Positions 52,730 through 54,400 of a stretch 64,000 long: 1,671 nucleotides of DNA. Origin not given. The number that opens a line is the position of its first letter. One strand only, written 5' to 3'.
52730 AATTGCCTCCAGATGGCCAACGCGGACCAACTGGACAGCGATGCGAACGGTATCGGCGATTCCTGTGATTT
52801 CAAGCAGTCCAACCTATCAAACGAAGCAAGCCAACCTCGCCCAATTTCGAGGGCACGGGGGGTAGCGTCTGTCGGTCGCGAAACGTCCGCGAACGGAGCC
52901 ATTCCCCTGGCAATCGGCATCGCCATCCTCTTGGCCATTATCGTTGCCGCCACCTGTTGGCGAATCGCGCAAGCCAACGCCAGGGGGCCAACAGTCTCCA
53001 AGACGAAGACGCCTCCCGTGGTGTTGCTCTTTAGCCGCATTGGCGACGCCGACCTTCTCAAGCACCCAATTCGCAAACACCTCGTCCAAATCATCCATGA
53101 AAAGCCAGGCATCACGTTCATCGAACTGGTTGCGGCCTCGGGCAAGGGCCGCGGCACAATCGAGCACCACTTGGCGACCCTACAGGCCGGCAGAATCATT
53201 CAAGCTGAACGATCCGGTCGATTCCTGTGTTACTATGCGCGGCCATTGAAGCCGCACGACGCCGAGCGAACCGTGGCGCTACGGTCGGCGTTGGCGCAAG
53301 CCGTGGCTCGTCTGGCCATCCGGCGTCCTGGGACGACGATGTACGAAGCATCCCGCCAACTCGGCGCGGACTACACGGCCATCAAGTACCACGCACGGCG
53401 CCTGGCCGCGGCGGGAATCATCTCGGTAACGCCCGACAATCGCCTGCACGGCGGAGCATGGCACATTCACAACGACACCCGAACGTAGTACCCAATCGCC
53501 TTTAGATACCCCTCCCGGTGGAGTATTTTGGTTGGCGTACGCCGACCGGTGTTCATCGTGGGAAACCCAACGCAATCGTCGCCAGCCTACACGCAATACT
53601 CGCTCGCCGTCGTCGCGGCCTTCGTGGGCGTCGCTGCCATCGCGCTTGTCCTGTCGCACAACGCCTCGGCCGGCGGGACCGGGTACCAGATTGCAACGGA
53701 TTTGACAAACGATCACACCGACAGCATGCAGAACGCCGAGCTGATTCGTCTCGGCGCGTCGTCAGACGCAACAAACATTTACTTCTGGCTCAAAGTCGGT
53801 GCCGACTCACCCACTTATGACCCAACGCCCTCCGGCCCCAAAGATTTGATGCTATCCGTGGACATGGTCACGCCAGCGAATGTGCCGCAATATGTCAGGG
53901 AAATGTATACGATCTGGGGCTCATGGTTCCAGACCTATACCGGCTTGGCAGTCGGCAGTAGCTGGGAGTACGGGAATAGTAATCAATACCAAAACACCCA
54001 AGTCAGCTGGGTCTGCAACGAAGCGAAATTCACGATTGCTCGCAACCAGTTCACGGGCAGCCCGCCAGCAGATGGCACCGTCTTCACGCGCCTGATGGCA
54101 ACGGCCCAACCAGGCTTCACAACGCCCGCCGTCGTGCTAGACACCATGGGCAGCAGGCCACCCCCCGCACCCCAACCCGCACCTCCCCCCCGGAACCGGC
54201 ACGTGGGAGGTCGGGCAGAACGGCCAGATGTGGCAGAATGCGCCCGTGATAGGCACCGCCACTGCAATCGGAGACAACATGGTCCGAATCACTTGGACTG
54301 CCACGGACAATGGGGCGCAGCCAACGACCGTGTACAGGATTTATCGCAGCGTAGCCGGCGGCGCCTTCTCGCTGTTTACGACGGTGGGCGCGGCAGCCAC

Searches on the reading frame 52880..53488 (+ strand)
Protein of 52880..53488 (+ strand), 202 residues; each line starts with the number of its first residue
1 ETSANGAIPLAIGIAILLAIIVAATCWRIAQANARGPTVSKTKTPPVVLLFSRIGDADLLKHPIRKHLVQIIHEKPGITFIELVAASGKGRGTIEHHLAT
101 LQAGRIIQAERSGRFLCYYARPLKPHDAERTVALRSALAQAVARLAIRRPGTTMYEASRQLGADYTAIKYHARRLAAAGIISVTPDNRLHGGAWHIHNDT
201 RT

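Call 31: search_solved_structures(query=window:52880-53488:+, max_evalue=1, show_alignments=2)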
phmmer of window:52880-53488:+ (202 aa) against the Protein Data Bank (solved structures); distinct sequences matched with E-value up to 1: 16.
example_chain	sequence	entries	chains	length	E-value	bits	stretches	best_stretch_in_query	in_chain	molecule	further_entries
28nt_L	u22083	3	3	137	0.15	15.1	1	68-108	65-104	Large ribosomal subunit protein uL16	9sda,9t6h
9tz5_s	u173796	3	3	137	0.19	14.8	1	66-107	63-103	Large ribosomal subunit protein uL16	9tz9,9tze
6j05_A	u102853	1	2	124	0.19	14.8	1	58-119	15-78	Transcriptional regulator ArsR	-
2zkz_A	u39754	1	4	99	0.25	14.4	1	54-119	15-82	Transcriptional repressor pagR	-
3f6v_A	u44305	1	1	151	0.32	14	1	56-122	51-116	Possible transcriptional regulator, ArsR family protein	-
11bq_l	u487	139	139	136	0.37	13.8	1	68-108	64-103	Large ribosomal subunit protein uL16 | 50S ribosomal protein L16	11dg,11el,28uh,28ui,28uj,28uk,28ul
2lvs_A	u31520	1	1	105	0.38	13.8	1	75-163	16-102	Putative uncharacterized protein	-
9hig_l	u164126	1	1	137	0.38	13.8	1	68-108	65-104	Large ribosomal subunit protein uL16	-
10qm_U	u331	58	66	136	0.45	13.5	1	68-108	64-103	50S ribosomal protein L16 | Large ribosomal subunit protein uL16 | 50S ribosomal protein uL16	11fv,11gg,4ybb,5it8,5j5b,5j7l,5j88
4v4v_BK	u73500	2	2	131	0.51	13.4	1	68-108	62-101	50S ribosomal protein L16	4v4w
6q9a_M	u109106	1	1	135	0.53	13.3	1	69-108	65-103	50S ribosomal protein L16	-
23wi_M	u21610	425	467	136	0.53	13.3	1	69-108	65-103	50S ribosomal protein L16 | 50S ribosomal protein L14 | Large ribosomal subunit protein uL16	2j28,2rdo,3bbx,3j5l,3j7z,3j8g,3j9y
7qgh_Z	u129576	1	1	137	0.54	13.3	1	69-108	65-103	50S ribosomal protein L16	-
9h91_M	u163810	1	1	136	0.65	13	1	68-108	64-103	50S ribosomal protein L16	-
3cuo_A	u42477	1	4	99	0.84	12.6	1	60-119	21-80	Uncharacterized HTH-type transcriptional regulator ygaV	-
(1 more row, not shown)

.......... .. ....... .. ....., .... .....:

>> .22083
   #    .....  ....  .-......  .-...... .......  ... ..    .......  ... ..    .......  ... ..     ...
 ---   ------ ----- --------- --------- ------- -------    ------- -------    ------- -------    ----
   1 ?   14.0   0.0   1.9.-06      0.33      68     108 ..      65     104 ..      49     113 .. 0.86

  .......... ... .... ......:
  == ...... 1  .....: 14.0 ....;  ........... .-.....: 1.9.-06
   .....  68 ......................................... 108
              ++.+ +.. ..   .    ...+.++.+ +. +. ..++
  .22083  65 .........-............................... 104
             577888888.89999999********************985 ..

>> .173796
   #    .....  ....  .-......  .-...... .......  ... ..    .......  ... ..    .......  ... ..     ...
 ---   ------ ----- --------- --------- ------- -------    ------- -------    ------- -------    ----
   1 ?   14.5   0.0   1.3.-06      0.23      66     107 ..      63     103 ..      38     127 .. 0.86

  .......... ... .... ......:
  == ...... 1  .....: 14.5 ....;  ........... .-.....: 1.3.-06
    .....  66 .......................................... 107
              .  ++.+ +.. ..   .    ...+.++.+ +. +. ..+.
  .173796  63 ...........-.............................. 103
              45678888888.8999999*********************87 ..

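Call 46: search_protein_families(library=pfam, proteins=[window:52880-53485:+], max_evalue=1)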
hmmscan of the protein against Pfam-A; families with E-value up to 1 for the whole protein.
window:52880-53485:+ (202 aa): 15 families
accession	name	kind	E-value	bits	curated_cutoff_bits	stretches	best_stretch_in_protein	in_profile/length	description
PF24266.1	HTH_HVO_0163_N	-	8.1e-08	32.6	31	1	65-122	4-61/70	HVO_0163, N-terminal HTH domain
PF13412.12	HTH_24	-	1.3e-06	28.3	21.9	2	64-107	4-47/48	Winged helix-turn-helix DNA-binding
PF25212.1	HVO_A0114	-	0.00016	21.8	27.6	1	152-188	37-73/84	HVO_A0114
PF12802.13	MarR_2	-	0.00027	21.4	27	0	148-186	16-55/61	MarR family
PF01022.26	HTH_5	-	0.00063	20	22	1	63-107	2-45/47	Bacterial regulatory protein, arsR family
PF05719.16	GPP34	-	0.011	16.3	29.1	1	63-144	62-142/201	Golgi phosphoprotein 3 (GPP34)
PF12840.13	HTH_20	-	0.025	15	27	0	62-106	3-47/51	Helix-turn-helix domain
PF19187.6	HTH_PafC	-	0.037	14.3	32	0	146-187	13-54/115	PafC helix-turn-helix domain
PF19607.4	DUF6112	-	0.043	14.1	25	1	7-47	22-62/88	Family of unknown function (DUF6112)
PF01047.28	MarR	-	0.074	13.4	24.6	0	67-99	7-39/59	MarR family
PF20024.5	DUF6432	-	0.092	13.4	29.6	1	74-113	25-64/97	Family of unknown function (DUF6432)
PF09339.16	HTH_IclR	-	0.16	12.2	22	1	73-108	14-49/52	IclR helix-turn-helix domain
PF20974.2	tRNA-synt_1c_C2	-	0.18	12.9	23.9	1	90-115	41-66/69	tRNA synthetases class I (E and Q), anti-codon binding domain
PF06163.17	DUF977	-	0.22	12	22.1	1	64-116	13-66/134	Bacterial protein of unknown function (DUF977)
PF21248.3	SoFic-like_C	-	0.24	12.1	27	1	66-118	19-71/76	Protein adenylyltransferase SoFic-like, C-terminal domain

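Call 47: search_protein_representatives(protein=window:52880-53485:+)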
Query: 202 residues. Proteins with E-value up to 0.001 (for the whole library): 3753; up to 1e-10: 499; up to 1e-30: 3. The best 150 are listed.
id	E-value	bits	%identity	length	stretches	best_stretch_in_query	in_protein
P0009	9.6e-126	433.3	100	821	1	1-202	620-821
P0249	6.0e-36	140.4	47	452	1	42-185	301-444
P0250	8.1e-36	140.0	45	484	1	23-190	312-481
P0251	3.8e-22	95.4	39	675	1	42-182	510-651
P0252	7.5e-22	94.4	36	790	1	43-189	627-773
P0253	1.2e-21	93.8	37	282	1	49-189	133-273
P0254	1.8e-21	93.1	40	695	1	44-182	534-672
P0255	2.2e-21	92.9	40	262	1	48-183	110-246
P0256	2.6e-21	92.6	39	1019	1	41-182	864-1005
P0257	2.9e-21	92.5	39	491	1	38-182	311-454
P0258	4.1e-21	92.0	40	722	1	48-185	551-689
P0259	8.6e-21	91.0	35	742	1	43-189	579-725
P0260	2.0e-20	89.8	38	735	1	48-184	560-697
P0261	2.7e-20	89.3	38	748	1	43-185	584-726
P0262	3.2e-20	89.1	38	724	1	46-188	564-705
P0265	9.8e-20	87.5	37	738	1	43-184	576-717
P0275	3.2e-19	85.8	35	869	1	46-184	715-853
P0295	4.7e-18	82.0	41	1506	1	46-182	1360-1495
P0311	3.6e-17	79.1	33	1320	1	45-185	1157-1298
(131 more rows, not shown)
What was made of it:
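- On Transmembrane transcription regulator (gene D): There are 3,753 relatives, mostly with the tail at the C-terminus of 650-1500-aa proteins (call 47).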

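Call 48: search_protein_families(library=pfam, proteins=[P0249, P0250, P0251, P0252, P0256, P0259, P0265, P0295, P0311, P0275], max_evalue=0.0001)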
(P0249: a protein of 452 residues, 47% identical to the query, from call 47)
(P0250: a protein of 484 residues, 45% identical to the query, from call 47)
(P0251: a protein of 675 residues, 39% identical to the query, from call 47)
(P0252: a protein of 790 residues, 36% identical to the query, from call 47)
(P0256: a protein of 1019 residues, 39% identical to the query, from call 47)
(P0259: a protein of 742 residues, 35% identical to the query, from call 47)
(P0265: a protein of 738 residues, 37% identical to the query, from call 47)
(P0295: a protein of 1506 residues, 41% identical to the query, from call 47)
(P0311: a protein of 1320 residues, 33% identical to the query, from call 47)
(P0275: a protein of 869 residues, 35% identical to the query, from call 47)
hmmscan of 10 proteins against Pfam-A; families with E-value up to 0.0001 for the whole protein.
P0249 (452 aa): 9 families
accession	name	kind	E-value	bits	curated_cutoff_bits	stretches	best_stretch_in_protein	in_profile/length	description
PF02412.23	TSP_3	-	3.1e-17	62.4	25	2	173-207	2-36/36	Thrombospondin type 3 repeat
PF18911.6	PKD_4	-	9.8e-12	45.2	27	1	66-109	31-74/85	PKD domain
PF00801.26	PKD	-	4.9e-09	36.5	23.5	1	54-113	12-75/80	PKD domain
PF24266.1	HTH_HVO_0163_N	-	6.2e-09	36.2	31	0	324-379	4-59/70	HVO_0163, N-terminal HTH domain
PF13412.12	HTH_24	-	1.5e-08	34.5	21.9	0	403-441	10-48/48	Winged helix-turn-helix DNA-binding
PF09339.16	HTH_IclR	-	2.7e-07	30.7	22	0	404-441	12-49/52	IclR helix-turn-helix domain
PF01022.26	HTH_5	-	1.3e-06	28.7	22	0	322-368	2-47/47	Bacterial regulatory protein, arsR family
PF12840.13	HTH_20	-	1.2e-05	25.6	27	0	321-369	3-51/51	Helix-turn-helix domain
PF12802.13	MarR_2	-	1.8e-05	25.2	27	0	327-372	10-56/61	MarR family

P0250 (484 aa): 8 families
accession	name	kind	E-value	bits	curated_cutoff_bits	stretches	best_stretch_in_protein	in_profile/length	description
PF02412.23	TSP_3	-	3.4e-31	107.1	25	2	179-213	2-36/36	Thrombospondin type 3 repeat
PF18911.6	PKD_4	-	1.2e-16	60.9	27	1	38-115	1-77/85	PKD domain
PF00801.26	PKD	-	2.3e-11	44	23.5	1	71-114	28-73/80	PKD domain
PF01022.26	HTH_5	-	4.8e-08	33.2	22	1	354-400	2-47/47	Bacterial regulatory protein, arsR family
PF24266.1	HTH_HVO_0163_N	-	1.9e-07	31.5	31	1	355-412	3-60/70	HVO_0163, N-terminal HTH domain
PF13412.12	HTH_24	-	8e-07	29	21.9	0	356-399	5-48/48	Winged helix-turn-helix DNA-binding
PF09339.16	HTH_IclR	-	9.7e-06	25.7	22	0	359-400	8-50/52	IclR helix-turn-helix domain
PF12802.13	MarR_2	-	9.4e-05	22.9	27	0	446-476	24-54/61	MarR family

P0251 (675 aa): 8 families
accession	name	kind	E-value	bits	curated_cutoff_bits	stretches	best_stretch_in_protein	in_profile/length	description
PF24266.1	HTH_HVO_0163_N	-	5.5e-16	58.8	31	1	532-591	3-61/70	HVO_0163, N-terminal HTH domain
PF12840.13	HTH_20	-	5.8e-16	58.6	27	1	606-651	4-49/51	Helix-turn-helix domain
PF01022.26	HTH_5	-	1.9e-12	47.3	22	1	610-650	6-45/47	Bacterial regulatory protein, arsR family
PF13412.12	HTH_24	-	7.4e-12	45.1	21.9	1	611-650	8-47/48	Winged helix-turn-helix DNA-binding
PF12802.13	MarR_2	-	4.4e-10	40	27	1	606-651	5-51/61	MarR family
PF01047.28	MarR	-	2.2e-05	24.7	24.6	0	611-650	8-47/59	MarR family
PF09339.16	HTH_IclR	-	3.1e-05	24.1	22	1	609-650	6-48/52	IclR helix-turn-helix domain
PF13545.12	HTH_Crp_2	-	5.9e-05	23.4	27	0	621-660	23-61/70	Crp-like helix-turn-helix domain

P0252 (790 aa): 6 families
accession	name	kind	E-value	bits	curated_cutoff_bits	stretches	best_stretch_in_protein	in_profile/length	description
PF24266.1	HTH_HVO_0163_N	-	2.1e-15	57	31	1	648-714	3-69/70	HVO_0163, N-terminal HTH domain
PF13412.12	HTH_24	-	8.4e-10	38.5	21.9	1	724-765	6-47/48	Winged helix-turn-helix DNA-binding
PF12802.13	MarR_2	-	3.6e-08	33.9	27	1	721-769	5-54/61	MarR family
PF01022.26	HTH_5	-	1.4e-05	25.3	22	0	740-766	20-46/47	Bacterial regulatory protein, arsR family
PF12840.13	HTH_20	-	2e-05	24.9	27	0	721-766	4-49/51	Helix-turn-helix domain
PF24034.1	DUF7343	-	5.6e-05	23.3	27.6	0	739-772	22-55/62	Domain of unknown function (DUF7343)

P0256 (1019 aa): 5 families
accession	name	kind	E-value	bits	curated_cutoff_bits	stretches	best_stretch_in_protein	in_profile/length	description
PF18911.6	PKD_4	-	2.8e-29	101.5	27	2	503-578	3-78/85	PKD domain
PF00801.26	PKD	-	4.1e-21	75.2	23.5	2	426-492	13-76/80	PKD domain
PF02412.23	TSP_3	-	3.5e-14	52.6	25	1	765-806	2-36/36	Thrombospondin type 3 repeat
PF12840.13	HTH_20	-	9.7e-06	25.9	27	1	883-929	1-47/51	Helix-turn-helix domain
PF13412.12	HTH_24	-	2.5e-05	24.2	21.9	0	892-929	9-46/48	Winged helix-turn-helix DNA-binding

P0259 (742 aa): 5 families
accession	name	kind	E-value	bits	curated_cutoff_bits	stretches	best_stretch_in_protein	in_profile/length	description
PF13412.12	HTH_24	-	5.8e-12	45.4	21.9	1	676-717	6-47/48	Winged helix-turn-helix DNA-binding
PF24266.1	HTH_HVO_0163_N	-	5.9e-12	45.9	31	1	601-664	4-67/70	HVO_0163, N-terminal HTH domain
PF12802.13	MarR_2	-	8.7e-10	39.1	27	1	677-722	9-55/61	MarR family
PF12840.13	HTH_20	-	8.7e-09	35.7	27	0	596-644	1-49/51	Helix-turn-helix domain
PF01022.26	HTH_5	-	4.4e-08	33.3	22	0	673-718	2-46/47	Bacterial regulatory protein, arsR family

P0265 (738 aa): 5 families
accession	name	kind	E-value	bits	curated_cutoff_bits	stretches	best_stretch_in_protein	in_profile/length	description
PF24266.1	HTH_HVO_0163_N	-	3e-13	50.1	31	1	597-663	3-69/70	HVO_0163, N-terminal HTH domain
PF13412.12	HTH_24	-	1.1e-12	47.7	21.9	1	673-714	6-47/48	Winged helix-turn-helix DNA-binding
PF12802.13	MarR_2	-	2.4e-10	40.9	27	1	675-721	10-60/61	MarR family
PF01022.26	HTH_5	-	5.3e-09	36.3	22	0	673-715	5-46/47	Bacterial regulatory protein, arsR family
PF12840.13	HTH_20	-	1.2e-08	35.2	27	0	593-641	1-49/51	Helix-turn-helix domain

P0295 (1506 aa): 12 families
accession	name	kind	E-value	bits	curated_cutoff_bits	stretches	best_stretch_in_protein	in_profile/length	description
PF17517.7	IgGFc_binding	-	3.1e-53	181.4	25.6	1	680-981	5-296/297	IgGFc binding protein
PF17963.7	Big_9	-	7e-26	91.4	23.6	2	381-463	1-78/89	Bacterial Ig domain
PF17803.7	Cadherin_4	-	1.6e-20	73.8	25.1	2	469-541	2-71/71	Bacterial cadherin-like domain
PF17892.7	Cadherin_5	-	6.5e-16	58.4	26.5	1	381-464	2-87/98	Cadherin-like domain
PF02412.23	TSP_3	-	2.3e-15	56.4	25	2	1260-1295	1-36/36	Thrombospondin type 3 repeat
PF18911.6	PKD_4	-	7.9e-15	55.1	27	1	1009-1071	13-75/85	PKD domain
PF24266.1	HTH_HVO_0163_N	-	1.5e-14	54.2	31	1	1382-1436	7-61/70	HVO_0163, N-terminal HTH domain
PF00801.26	PKD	-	9.7e-12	45.2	23.5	1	1013-1075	14-76/80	PKD domain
PF13412.12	HTH_24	-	2.4e-08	33.8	21.9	1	1450-1495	3-48/48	Winged helix-turn-helix DNA-binding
PF12802.13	MarR_2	-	3.9e-08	33.8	27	1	1459-1498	14-54/61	MarR family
PF12840.13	HTH_20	-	1.1e-07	32.1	27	1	1450-1495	4-49/51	Helix-turn-helix domain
PF09339.16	HTH_IclR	-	2.1e-05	24.7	22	0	1382-1422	8-49/52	IclR helix-turn-helix domain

P0311 (1320 aa): 11 families
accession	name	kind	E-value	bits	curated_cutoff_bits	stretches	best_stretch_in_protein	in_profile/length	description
PF25778.1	DUF7948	-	1.1e-49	169.8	27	1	70-288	1-214/214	Domain of unknown function (DUF7948)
PF24266.1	HTH_HVO_0163_N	-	1.3e-16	60.8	31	1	1177-1236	4-63/70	HVO_0163, N-terminal HTH domain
PF06739.17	SBBP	-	4.9e-16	58.8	20.5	1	289-325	1-38/38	Beta-propeller repeat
PF13412.12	HTH_24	-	2.8e-14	52.8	21.9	1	1252-1293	5-46/48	Winged helix-turn-helix DNA-binding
PF12840.13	HTH_20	-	1.8e-13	50.6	27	1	1250-1297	4-51/51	Helix-turn-helix domain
PF18911.6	PKD_4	-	1.2e-09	38.6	27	1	773-850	3-75/85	PKD domain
PF00801.26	PKD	-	9.6e-08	32.4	23.5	1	781-848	7-70/80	PKD domain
PF12802.13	MarR_2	-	1.5e-07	31.9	27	1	1254-1300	9-56/61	MarR family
PF05345.18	He_PIG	-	1e-06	29.5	24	1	864-944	2-93/96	Putative Ig domain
PF01022.26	HTH_5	-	2.8e-06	27.5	22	0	1255-1295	7-46/47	Bacterial regulatory protein, arsR family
PF09339.16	HTH_IclR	-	1.5e-05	25.1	22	0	1255-1295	8-49/52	IclR helix-turn-helix domain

P0275 (869 aa): 8 families
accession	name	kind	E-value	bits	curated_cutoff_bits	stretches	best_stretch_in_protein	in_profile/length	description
PF02412.23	TSP_3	-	9.1e-28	96.1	25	2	554-606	2-36/36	Thrombospondin type 3 repeat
PF24266.1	HTH_HVO_0163_N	-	1.4e-12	47.9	31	1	733-788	3-58/70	HVO_0163, N-terminal HTH domain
PF18911.6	PKD_4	-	1.3e-09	38.4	27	1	344-406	3-68/85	PKD domain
PF12840.13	HTH_20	-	2e-08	34.5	27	0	817-852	15-50/51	Helix-turn-helix domain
PF00801.26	PKD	-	1.4e-07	31.8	23.5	1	359-409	14-68/80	PKD domain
PF13412.12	HTH_24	-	1.4e-07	31.4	21.9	0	816-851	13-48/48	Winged helix-turn-helix DNA-binding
PF12802.13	MarR_2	-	5.4e-07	30.1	27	0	808-854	7-54/61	MarR family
PF09339.16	HTH_IclR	-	2.9e-05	24.2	22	0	806-851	3-49/52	IclR helix-turn-helix domain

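Call 49: list_cluster_members(proteins=[P0249, P0250, P0251, P0252, P0256, P0259, P0265, P0295, P0311, P0275])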
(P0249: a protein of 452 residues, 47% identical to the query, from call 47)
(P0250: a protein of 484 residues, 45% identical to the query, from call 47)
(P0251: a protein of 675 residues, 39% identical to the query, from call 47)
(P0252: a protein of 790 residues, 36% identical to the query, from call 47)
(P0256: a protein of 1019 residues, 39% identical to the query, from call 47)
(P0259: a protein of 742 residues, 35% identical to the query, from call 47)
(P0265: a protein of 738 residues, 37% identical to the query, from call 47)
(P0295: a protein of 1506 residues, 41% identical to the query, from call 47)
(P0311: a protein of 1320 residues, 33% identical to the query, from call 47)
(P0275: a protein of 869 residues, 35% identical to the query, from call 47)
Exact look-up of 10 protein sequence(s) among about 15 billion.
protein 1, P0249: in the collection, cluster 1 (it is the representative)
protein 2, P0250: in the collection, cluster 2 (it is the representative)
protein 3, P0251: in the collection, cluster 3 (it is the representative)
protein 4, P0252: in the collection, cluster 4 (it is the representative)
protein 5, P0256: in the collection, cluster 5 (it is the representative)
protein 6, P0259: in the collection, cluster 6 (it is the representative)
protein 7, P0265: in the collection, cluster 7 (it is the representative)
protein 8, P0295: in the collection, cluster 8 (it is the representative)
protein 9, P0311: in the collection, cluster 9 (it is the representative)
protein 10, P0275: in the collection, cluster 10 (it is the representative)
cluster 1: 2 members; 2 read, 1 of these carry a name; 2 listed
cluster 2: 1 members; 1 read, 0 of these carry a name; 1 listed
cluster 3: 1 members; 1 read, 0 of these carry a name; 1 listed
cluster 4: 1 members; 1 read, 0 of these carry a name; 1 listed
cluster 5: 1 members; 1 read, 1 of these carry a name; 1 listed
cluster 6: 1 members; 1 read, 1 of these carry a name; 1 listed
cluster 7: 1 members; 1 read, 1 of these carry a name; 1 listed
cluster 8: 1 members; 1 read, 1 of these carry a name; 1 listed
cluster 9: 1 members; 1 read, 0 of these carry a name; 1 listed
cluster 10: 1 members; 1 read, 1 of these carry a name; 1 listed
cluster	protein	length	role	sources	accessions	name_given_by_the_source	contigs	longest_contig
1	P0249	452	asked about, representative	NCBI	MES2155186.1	MAG: thrombospondin type 3 repeat-containing protein [bacterium]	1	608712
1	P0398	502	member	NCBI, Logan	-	-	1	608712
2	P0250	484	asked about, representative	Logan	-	-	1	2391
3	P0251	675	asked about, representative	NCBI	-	-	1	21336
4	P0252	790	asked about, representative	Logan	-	-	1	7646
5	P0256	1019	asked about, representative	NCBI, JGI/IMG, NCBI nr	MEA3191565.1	MAG: microbial collagenase [Thermoplasmata archaeon] | hypothetical protein | microbial collagenase [Thermoplasmata archaeon]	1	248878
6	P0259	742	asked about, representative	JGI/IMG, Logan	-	DNA-binding transcriptional ArsR family regulator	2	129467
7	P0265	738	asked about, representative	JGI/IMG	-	DNA-binding transcriptional ArsR family regulator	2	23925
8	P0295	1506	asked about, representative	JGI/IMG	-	PKD repeat protein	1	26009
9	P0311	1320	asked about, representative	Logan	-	-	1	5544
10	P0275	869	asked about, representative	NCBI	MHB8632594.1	MAG: thrombospondin type 3 repeat-containing protein [Thermoplasmatota archaeon]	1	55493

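Call 68: find_encoding_contigs(protein=P0249, flank=6000, max_places=2)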
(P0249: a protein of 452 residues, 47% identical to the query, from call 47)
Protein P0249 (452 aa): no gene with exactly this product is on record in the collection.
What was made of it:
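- Tried and rejected: Exact look-up of P0249: not on record (call 68).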

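Call 69: find_encoding_contigs(protein=P0398, flank=8000, max_places=2)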
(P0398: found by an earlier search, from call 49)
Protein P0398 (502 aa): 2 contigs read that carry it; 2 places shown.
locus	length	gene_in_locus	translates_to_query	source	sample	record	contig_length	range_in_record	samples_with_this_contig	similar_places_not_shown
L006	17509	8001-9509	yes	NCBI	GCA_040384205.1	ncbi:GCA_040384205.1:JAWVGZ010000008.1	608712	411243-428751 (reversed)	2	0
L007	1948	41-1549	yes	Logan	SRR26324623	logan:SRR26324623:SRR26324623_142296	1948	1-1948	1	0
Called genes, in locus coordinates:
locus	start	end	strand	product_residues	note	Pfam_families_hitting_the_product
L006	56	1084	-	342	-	-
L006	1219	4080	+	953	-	PF01326:PPDK_N, PF00391:PEP-utilizers, PF02896:PEP-utilizers_C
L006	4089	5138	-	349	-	-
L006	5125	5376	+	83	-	-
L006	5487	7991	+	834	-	PF02412:TSP_3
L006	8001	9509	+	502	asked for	PF00801:PKD, PF18911:PKD_4, PF02412:TSP_3, PF13412:HTH_24 (faint), PF01022:HTH_5 (faint), PF09339:HTH_IclR (faint), PF12840:HTH_20 (faint), PF24266:HTH_HVO_0163_N (faint)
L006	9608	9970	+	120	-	PF01282:Ribosomal_S24e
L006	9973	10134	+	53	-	PF01599:Ribosomal_S27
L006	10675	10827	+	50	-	-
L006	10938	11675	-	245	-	PF02586:SRAP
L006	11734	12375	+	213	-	PF02777:Sod_Fe_C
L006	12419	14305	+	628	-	PF01210:NAD_Gly3P_dh_N (weak), PF02737:3HCDH_N, PF03446:NAD_binding_2 (faint), PF00725:3HCDH, PF00378:ECH_1, PF16113:ECH_2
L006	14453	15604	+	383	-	PF00676:E1_dh, PF02775:TPP_enzyme_C (weak)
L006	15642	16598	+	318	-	PF01545:Cation_efflux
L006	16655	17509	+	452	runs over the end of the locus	PF00512:HisKA, PF02518:HATPase_c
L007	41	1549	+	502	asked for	PF00801:PKD, PF18911:PKD_4, PF02412:TSP_3, PF13412:HTH_24 (faint), PF01022:HTH_5 (faint), PF09339:HTH_IclR (faint), PF12840:HTH_20 (faint), PF24266:HTH_HVO_0163_N (faint)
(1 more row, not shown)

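Call 70: search_protein_families(library=pfam, proteins=[L006:5487-7991:+, L006:8001-9509:+, L006:4089-5138:-], max_evalue=0.001)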
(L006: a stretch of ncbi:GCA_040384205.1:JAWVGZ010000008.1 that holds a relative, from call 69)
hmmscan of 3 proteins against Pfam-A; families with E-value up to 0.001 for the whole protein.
L006:5487-7991:+ (834 aa): 2 families
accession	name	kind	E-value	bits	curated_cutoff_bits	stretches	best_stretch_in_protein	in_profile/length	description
PF02412.23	TSP_3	-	2.2e-26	91.7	25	3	668-703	1-36/36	Thrombospondin type 3 repeat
PF02012.26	BNR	-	0.00096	19.2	27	0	368-377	2-11/12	BNR/Asp-box repeat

L006:8001-9509:+ (502 aa): 9 families
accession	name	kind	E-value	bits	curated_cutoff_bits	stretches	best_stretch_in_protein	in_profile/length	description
PF02412.23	TSP_3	-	4.5e-17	61.9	25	2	223-257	2-36/36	Thrombospondin type 3 repeat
PF18911.6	PKD_4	-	1.2e-11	45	27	1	116-159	31-74/85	PKD domain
PF00801.26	PKD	-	5.8e-09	36.3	23.5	1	104-163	12-75/80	PKD domain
PF24266.1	HTH_HVO_0163_N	-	8.1e-09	35.9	31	1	374-429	4-59/70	HVO_0163, N-terminal HTH domain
PF13412.12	HTH_24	-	2e-08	34.1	21.9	0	453-491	10-48/48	Winged helix-turn-helix DNA-binding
PF09339.16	HTH_IclR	-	3.4e-07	30.3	22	0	454-491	12-49/52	IclR helix-turn-helix domain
PF01022.26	HTH_5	-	1.6e-06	28.3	22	1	372-418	2-47/47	Bacterial regulatory protein, arsR family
PF12840.13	HTH_20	-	1.5e-05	25.3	27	0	371-419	3-51/51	Helix-turn-helix domain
PF12802.13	MarR_2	-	2.4e-05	24.9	27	0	377-422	10-56/61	MarR family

L006:4089-5138:- (349 aa): 0 families
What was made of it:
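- In L006, a TSP_3 surface protein ends 10 nt before a PKD-TSP3-TM-HTH gene (calls 69, 70).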

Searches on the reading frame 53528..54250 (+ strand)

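Call 46: search_protein_families(library=pfam, proteins=[window:53528-54250:+], max_evalue=1)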
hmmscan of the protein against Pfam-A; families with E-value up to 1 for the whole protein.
window:53528-54250:+ (241 aa): 1 family
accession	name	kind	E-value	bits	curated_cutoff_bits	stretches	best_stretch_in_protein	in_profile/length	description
PF11087.14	PRD1_DD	-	0.11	12.6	46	1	27-50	10-33/54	PRD1 phage membrane DNA delivery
